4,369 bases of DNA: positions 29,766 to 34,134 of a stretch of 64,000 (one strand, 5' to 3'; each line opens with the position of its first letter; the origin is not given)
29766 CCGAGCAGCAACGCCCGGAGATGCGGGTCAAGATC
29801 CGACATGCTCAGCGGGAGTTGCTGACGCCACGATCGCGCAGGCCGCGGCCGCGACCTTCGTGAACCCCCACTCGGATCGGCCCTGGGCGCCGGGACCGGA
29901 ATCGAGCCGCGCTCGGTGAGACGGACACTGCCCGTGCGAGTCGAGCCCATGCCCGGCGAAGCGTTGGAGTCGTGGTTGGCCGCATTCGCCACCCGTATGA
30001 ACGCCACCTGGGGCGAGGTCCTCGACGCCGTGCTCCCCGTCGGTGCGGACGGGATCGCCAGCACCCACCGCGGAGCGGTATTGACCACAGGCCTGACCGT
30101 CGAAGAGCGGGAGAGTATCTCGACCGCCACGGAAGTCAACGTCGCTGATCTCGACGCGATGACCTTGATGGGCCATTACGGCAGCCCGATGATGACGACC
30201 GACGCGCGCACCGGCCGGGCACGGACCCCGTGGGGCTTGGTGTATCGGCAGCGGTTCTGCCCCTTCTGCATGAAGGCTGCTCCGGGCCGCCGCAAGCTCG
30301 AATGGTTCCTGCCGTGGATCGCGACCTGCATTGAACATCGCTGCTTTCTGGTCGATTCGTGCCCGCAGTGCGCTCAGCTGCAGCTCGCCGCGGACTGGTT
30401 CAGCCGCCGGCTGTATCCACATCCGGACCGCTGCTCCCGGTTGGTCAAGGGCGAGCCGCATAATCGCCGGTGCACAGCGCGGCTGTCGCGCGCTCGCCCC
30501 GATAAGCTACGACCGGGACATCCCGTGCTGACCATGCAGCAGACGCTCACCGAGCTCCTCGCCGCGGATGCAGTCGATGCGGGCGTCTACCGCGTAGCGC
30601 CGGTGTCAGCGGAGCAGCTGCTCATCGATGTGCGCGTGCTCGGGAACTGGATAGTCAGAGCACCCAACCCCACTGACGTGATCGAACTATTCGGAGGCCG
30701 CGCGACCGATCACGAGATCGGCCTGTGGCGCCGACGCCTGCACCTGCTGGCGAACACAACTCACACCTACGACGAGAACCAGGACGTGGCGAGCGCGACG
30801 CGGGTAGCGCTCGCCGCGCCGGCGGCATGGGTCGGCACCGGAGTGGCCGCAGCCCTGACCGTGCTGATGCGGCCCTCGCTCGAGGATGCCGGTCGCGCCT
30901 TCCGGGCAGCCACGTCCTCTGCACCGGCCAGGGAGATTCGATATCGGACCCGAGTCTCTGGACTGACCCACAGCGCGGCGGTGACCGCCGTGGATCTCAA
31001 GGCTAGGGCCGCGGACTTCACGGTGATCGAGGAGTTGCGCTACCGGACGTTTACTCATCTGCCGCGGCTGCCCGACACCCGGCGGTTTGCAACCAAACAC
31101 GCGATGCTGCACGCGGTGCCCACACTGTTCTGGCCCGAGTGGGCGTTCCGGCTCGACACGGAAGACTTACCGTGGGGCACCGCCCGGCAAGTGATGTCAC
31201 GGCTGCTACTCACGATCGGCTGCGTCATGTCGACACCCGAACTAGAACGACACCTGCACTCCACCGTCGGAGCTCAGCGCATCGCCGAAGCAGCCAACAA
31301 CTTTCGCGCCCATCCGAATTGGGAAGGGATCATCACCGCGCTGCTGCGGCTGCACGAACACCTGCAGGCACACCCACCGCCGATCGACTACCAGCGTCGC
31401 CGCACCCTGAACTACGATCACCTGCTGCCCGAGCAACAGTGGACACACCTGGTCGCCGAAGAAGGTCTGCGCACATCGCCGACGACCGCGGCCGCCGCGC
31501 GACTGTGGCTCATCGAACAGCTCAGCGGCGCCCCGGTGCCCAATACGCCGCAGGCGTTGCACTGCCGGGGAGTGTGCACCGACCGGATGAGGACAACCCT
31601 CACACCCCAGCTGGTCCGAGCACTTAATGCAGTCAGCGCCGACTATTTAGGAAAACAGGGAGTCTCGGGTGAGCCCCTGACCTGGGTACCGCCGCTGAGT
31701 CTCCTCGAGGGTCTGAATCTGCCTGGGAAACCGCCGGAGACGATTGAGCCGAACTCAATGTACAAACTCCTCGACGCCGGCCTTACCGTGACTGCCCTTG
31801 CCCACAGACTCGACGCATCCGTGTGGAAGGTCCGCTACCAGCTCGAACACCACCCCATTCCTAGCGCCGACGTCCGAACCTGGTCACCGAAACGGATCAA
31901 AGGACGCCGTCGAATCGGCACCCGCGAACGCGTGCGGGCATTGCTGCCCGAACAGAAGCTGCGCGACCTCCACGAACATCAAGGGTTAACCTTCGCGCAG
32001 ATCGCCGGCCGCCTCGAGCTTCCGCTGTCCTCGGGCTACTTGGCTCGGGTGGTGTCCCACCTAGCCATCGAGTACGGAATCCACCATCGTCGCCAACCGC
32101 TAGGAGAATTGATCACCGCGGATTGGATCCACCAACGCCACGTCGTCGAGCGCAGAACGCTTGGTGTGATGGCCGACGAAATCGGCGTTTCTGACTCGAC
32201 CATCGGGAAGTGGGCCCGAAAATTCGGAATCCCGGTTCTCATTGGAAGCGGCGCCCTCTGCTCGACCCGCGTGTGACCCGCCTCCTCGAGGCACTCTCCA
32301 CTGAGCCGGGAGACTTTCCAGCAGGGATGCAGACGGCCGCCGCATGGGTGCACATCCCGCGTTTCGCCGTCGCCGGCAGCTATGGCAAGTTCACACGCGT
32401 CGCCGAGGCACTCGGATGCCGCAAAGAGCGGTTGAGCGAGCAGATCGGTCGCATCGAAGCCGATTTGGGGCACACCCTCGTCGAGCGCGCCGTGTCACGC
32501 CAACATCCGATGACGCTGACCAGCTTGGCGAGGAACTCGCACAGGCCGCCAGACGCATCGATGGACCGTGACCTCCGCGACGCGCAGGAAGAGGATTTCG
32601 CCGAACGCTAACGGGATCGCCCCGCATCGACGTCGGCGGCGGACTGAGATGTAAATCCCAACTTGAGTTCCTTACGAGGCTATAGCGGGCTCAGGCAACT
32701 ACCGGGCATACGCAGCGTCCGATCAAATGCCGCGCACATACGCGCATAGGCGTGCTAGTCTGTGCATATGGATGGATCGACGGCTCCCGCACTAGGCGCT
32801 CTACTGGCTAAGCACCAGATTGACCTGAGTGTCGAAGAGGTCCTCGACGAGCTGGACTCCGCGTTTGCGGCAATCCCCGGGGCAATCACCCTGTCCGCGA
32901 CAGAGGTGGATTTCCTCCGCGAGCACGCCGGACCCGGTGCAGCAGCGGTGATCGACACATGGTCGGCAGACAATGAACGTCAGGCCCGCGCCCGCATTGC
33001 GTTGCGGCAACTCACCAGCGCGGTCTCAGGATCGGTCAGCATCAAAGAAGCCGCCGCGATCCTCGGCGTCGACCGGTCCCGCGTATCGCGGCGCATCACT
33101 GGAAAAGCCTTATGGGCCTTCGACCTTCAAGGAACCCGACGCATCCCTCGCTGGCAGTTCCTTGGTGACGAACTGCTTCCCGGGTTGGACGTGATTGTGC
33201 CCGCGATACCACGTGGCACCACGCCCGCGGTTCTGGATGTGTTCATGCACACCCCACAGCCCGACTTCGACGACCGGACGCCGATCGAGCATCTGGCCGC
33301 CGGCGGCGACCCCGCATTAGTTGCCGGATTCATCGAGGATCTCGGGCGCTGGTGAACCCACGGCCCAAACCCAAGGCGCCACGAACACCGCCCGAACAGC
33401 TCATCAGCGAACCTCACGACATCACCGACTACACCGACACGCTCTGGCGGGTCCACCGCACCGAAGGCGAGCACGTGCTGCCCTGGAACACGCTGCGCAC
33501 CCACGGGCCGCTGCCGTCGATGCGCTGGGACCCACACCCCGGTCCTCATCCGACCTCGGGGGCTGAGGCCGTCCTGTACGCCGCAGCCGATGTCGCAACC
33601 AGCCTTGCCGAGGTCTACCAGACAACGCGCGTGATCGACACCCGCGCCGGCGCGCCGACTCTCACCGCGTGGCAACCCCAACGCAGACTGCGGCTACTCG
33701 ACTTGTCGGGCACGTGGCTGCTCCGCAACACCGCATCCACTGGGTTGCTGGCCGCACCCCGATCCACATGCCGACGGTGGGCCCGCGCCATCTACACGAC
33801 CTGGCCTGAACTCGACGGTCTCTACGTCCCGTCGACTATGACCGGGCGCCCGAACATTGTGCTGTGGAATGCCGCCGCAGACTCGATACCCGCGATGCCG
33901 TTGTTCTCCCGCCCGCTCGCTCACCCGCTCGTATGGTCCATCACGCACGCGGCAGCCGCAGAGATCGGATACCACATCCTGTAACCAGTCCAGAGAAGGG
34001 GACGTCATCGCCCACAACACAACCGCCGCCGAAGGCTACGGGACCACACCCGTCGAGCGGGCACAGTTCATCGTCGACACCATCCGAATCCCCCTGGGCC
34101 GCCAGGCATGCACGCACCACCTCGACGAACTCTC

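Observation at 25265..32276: Tn7-like tnsABC-tniQ element docked 13 nt behind the ESX gene eccE: a possible new homing site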

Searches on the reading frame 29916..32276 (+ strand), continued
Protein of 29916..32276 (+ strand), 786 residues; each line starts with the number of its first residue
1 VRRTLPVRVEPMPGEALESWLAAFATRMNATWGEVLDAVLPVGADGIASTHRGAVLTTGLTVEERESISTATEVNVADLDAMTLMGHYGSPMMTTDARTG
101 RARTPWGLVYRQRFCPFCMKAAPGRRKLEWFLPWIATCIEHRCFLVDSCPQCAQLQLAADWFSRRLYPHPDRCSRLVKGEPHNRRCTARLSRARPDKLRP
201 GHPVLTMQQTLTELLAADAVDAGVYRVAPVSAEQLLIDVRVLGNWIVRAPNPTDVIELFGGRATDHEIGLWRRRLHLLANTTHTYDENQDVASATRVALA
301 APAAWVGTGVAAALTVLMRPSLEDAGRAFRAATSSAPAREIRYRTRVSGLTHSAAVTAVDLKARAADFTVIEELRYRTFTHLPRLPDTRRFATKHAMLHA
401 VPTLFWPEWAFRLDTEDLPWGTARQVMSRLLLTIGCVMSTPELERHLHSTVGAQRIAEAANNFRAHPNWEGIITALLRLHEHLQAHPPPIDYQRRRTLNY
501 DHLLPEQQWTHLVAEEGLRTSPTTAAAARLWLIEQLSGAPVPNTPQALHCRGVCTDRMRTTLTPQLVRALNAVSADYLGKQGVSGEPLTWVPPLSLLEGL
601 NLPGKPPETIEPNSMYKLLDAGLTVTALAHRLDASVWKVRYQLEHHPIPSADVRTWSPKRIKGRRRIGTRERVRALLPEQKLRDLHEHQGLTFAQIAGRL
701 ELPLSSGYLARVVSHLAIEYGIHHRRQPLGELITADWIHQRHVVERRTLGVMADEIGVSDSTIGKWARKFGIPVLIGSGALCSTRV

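Call 86: search_dna_similar(query=L001:5667-8360:+, collection=plasmids, mode=protein, max_rows=25, max_evalue=1e-20)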
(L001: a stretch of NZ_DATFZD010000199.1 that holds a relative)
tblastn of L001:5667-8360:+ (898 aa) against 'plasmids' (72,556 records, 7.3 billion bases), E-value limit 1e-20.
Records with a match: 38; places in all: 40; records where one place covers at least 80% of the query: 23.
Best place of each record, by identity: <60% 38.
By first word of the organism name: Streptomyces 16; Rhodococcus 15; Mycolicibacterium 3; Mycobacterium 1; Tsukamurella 1; Mycobacteroides 1; Nocardia 1.
By predicted mobility (MOB-suite, as given by PLSDB): mobilizable 20; non-mobilizable 17; conjugative 1.
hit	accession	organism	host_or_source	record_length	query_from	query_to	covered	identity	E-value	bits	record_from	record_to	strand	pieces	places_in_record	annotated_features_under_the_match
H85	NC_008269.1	Rhodococcus jostii RHA1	-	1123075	3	887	99%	31.4%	5e-86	309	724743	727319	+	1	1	record has no annotation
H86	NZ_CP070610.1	Rhodococcus koreensis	cell culture,rhizosphere of apple ...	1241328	3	887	99%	31.4%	7e-84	303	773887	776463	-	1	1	record has no annotation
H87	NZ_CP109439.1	Streptomyces sp. NBC_01483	-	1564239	3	881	98%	29.9%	1e-78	287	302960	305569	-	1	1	none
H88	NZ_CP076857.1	Mycobacterium avium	Homo sapiens,sputum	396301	4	776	86%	34.0%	1e-92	329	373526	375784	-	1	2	hypothetical protein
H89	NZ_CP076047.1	Rhodococcus sp. USK10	-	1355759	3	887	87%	33.3%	1e-53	333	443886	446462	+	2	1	record has no annotation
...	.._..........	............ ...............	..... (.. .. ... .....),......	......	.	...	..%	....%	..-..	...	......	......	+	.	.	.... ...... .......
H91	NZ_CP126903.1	Mycolicibacterium vanbaalenii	cell culture,soil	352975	3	878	98%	29.0%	8e-69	258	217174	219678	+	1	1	TniQ family protein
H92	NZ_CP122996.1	Mycolicibacterium aubagnense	wall sediment of Poderosa mine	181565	3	878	84%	32.3%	1e-43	316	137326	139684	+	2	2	LysR family transcriptional regulator | TniQ family protein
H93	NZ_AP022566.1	Mycolicibacterium alvei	-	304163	3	880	87%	31.1%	2e-44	337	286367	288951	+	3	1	LysR family transcriptional regulator | hypothetical protein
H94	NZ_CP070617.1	Rhodococcus pseudokoreensis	cell culture,rhizosphere of apple ...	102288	3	782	87%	30.3%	4e-77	283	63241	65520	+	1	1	TniQ family protein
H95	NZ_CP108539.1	Streptomyces sp. NBC_01217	-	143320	3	774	86%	30.3%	2e-58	226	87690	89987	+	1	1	TniQ family protein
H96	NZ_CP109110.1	Streptomyces scopuliridis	-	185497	3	878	98%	26.7%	5e-52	206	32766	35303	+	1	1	TniQ family protein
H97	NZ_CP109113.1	Streptomyces scopuliridis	-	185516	3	878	98%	26.7%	5e-52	206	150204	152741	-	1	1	TniQ family protein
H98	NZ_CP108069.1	Streptomyces sp. NBC_00272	-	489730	3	859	95%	27.0%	4e-39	166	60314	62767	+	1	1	TniQ family protein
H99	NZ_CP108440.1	Streptomyces sp. NBC_01278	-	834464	3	859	95%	27.0%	4e-39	166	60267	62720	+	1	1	TniQ family protein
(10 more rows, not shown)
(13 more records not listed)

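Call 98: search_solved_structures(query=L001:5667-8360:+, max_evalue=0.01)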
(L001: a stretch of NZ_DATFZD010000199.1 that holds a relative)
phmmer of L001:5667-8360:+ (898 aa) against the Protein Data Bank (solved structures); distinct sequences matched with E-value up to 0.01: 2.
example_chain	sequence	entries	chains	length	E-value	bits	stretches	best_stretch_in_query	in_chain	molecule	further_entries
7l4s_A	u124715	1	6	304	0.00047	21.6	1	823-889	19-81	Transcriptional regulator of oxidative stress OxyR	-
7trv_A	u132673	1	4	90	0.0071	17.7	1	816-892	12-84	LysR-family transcriptional regulatory protein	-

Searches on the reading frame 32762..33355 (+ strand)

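Call 23: search_protein_families(library=pfam, proteins=[window:32762-33355:+], max_evalue=0.01)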
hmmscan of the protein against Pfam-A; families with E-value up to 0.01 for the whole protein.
window:32762-33355:+ (197 aa): 3 families
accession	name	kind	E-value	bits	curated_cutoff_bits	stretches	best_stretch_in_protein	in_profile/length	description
PF12728.13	HTH_17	-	0.00066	20.3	27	1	93-132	3-42/51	Helix-turn-helix domain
PF09722.15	Xre_MbcA_ParS_C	-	0.0092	16.4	24.5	0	157-178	12-32/51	Antitoxin Xre/MbcA/ParS C-terminal toxin-binding domain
PF13518.12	HTH_28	-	0.0095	16.4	25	0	89-111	11-32/52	Helix-turn-helix domain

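Call 85: search_protein_families(library=padloc, proteins=[window:32762-33355:+], max_evalue=0.001)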
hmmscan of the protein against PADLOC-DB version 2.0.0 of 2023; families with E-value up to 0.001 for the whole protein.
window:32762-33355:+ (197 aa): 0 families

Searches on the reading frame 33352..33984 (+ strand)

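Call 23: search_protein_families(library=pfam, proteins=[window:33352-33984:+], max_evalue=0.01)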
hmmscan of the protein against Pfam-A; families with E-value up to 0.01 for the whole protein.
window:33352-33984:+ (210 aa): 1 family
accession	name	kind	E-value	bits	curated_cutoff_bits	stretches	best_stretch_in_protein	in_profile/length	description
PF08808.17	RES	-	2.6e-16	60.4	23.2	1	30-181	1-147/157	RES domain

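Call 85: search_protein_families(library=padloc, proteins=[window:33352-33984:+], max_evalue=0.001)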
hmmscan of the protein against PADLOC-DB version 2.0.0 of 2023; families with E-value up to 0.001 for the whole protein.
window:33352-33984:+ (210 aa): 0 families
